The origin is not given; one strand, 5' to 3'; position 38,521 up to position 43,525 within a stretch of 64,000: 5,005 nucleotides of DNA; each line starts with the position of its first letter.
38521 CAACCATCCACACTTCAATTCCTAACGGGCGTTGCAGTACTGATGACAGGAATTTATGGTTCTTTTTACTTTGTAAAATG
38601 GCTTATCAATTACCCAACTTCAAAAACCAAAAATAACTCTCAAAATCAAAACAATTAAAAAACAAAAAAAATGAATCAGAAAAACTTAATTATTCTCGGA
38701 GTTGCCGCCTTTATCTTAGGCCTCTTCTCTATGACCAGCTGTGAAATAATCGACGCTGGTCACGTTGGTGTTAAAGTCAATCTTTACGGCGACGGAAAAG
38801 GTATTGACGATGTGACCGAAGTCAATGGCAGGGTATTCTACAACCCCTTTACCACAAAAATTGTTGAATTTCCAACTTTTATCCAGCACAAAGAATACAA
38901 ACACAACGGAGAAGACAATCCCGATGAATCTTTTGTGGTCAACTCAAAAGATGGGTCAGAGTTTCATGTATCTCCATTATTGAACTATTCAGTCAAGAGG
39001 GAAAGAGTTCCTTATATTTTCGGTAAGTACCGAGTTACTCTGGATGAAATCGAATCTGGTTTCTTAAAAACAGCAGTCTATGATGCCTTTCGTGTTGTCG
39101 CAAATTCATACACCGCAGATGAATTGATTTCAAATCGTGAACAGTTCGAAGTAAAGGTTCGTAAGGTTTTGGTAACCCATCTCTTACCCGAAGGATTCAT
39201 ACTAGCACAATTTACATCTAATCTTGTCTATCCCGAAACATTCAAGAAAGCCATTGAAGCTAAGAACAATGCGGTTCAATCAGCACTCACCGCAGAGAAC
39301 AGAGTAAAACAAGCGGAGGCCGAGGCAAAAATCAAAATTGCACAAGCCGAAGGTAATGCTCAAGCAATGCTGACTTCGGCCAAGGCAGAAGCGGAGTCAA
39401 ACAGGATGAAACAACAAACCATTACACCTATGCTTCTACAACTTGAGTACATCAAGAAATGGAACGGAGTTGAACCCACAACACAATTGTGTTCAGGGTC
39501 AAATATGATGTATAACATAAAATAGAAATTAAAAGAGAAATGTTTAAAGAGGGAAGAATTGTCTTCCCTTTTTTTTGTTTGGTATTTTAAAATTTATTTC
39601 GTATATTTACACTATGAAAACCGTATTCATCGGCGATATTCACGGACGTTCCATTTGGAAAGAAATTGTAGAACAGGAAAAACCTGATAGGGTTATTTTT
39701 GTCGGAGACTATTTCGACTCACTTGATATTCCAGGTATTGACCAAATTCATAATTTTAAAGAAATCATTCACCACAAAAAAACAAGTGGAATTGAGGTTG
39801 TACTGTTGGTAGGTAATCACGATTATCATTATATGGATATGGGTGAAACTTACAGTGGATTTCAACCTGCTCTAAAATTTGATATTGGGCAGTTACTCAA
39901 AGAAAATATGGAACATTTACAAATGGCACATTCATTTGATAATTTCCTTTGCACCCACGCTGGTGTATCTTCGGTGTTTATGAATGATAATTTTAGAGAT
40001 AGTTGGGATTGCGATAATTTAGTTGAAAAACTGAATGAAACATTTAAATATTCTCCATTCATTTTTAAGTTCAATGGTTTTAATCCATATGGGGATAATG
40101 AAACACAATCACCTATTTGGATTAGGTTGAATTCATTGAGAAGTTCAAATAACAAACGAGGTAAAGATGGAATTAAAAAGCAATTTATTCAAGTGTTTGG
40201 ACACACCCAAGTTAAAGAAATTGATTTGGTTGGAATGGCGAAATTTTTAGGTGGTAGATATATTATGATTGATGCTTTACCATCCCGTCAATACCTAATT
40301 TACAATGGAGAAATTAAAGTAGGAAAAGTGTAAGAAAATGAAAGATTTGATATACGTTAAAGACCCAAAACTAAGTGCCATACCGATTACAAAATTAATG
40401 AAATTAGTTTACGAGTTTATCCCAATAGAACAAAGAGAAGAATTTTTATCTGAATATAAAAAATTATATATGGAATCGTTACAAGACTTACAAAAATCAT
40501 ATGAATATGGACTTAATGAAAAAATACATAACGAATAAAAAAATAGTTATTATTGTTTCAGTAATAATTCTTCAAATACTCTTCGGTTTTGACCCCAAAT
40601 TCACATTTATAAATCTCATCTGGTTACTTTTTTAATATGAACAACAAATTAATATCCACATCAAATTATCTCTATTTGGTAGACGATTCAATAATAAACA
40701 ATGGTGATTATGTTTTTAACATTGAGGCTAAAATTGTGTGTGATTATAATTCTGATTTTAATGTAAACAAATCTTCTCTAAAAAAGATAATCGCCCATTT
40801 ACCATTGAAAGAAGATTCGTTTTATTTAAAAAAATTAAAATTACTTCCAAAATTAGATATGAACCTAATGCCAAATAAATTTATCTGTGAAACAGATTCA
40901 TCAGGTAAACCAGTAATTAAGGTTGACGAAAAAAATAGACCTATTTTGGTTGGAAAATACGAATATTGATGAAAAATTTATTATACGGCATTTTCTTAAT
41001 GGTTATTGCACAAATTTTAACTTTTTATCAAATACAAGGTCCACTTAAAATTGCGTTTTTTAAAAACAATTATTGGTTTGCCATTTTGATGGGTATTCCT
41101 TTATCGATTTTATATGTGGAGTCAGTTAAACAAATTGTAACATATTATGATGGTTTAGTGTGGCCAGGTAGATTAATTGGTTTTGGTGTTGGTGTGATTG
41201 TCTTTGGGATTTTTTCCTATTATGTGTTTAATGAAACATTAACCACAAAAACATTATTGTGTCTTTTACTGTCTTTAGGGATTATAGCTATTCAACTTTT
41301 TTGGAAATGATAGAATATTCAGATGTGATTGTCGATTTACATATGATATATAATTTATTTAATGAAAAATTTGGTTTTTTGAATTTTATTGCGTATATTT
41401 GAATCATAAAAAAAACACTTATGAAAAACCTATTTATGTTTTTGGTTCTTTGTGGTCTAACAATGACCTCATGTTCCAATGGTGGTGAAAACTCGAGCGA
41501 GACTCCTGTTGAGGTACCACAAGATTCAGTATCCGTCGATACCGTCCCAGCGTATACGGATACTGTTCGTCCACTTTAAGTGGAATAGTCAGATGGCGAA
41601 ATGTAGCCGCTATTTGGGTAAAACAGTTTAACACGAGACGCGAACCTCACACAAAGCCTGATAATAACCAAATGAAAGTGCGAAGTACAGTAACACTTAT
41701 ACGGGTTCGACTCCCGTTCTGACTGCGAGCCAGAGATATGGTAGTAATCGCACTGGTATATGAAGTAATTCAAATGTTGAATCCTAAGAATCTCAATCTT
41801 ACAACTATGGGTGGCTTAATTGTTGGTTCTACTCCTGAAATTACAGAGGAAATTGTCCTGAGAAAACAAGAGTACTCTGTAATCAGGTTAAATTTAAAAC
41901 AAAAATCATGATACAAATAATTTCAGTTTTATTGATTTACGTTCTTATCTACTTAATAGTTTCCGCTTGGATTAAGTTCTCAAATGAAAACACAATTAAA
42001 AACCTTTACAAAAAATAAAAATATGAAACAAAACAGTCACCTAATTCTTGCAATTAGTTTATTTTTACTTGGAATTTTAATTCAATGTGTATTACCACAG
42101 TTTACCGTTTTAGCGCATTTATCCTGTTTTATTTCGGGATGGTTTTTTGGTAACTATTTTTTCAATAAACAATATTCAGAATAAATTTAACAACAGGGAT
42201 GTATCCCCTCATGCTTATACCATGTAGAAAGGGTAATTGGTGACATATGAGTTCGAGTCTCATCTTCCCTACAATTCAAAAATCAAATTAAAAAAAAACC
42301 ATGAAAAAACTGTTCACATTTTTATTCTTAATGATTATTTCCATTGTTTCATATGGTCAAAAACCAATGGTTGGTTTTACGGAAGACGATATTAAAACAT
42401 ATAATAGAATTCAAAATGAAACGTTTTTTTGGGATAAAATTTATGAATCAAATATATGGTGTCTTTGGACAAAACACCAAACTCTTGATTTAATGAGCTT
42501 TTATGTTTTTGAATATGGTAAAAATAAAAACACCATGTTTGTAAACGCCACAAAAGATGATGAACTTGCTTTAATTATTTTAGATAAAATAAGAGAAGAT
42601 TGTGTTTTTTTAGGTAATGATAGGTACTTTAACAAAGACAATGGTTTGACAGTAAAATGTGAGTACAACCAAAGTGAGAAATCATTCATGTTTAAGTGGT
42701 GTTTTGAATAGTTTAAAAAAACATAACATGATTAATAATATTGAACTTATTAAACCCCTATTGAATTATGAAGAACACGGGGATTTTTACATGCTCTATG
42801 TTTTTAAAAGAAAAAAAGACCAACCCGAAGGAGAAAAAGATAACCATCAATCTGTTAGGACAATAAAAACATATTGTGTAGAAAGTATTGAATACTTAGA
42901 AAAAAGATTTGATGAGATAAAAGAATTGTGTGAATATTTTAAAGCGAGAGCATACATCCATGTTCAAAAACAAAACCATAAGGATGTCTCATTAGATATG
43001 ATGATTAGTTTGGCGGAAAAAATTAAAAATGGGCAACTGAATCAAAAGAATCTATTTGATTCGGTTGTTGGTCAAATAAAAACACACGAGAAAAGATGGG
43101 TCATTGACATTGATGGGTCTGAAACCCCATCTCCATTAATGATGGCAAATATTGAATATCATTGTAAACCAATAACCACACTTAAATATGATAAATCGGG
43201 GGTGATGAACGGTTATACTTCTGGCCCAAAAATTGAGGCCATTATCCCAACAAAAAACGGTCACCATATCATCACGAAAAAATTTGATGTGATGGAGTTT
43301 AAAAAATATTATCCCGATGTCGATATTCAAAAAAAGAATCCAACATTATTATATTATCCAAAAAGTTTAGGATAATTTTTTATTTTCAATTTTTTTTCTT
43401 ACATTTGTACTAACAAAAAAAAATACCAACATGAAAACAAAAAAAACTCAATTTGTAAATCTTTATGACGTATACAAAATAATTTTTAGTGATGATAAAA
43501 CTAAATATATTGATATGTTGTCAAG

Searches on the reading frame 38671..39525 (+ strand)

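Call 63: search_protein_families(library=phrogs, proteins=[window:38671-39525:+], max_evalue=0.00001)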
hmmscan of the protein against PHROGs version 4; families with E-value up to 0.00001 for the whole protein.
window:38671-39525:+ (284 aa): 3 families
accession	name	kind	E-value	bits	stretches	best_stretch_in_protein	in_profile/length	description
phrog_200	-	other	2.5e-65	222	1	6-282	81-358/379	lipoprotein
phrog_21428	-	unknown function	4e-06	27.7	1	8-54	5-50/63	-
phrog_38808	-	unknown function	8.9e-06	26.9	0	226-279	8-62/68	-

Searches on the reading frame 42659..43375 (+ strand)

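Call 63: search_protein_families(library=phrogs, proteins=[window:42659-43375:+], max_evalue=0.00001)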
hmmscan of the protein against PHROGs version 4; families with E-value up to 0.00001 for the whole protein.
window:42659-43375:+ (238 aa): 1 family
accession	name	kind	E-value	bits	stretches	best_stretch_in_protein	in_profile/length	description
phrog_14949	-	unknown function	4.3e-30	106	1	22-234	2-237/240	-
